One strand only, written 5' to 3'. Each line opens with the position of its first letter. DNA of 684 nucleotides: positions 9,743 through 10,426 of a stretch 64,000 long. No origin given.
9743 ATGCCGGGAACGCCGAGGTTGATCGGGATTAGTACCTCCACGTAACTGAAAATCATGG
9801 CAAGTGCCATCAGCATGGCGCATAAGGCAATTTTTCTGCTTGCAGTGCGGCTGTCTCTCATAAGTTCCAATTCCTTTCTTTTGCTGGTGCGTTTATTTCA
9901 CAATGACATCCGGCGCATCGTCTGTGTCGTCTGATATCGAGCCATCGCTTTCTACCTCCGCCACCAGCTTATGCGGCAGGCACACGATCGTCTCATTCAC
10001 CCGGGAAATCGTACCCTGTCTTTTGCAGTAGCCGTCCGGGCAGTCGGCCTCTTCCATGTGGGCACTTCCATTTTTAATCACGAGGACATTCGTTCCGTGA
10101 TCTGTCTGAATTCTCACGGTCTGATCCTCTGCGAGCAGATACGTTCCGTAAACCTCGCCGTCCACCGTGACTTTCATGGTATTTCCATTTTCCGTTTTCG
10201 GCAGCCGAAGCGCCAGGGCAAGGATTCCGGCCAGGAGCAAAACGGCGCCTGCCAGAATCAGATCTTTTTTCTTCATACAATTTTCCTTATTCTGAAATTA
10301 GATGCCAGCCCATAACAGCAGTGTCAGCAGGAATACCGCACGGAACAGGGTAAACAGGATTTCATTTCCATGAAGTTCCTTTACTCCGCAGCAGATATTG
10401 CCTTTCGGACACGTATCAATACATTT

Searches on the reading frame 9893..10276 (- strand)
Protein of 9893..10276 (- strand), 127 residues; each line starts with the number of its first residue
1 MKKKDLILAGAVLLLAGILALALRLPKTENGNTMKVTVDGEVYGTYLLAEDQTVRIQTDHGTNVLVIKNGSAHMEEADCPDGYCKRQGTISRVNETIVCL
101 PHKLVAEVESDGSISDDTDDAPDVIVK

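Call 12: search_protein_families(library=pfam, proteins=[window:9893-10276:-], max_evalue=0.001)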
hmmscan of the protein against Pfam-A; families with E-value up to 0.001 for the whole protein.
window:9893-10276:- (127 aa): 1 family
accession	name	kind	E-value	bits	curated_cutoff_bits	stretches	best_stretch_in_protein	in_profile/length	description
PF07009.16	NusG_II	-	3.5e-31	108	29.6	1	11-111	3-106/107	NusG domain II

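Call 25: search_protein_families(library=ncbifam, proteins=[window:9893-10276:-], max_evalue=0.001)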
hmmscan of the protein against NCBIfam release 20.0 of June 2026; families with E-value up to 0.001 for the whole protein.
window:9893-10276:- (127 aa): 1 family
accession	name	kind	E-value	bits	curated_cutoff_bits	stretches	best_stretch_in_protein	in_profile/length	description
NF005400.0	PRK06947.1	equivalog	0.00048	19.4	367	1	11-103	87-178/252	SDR family oxidoreductase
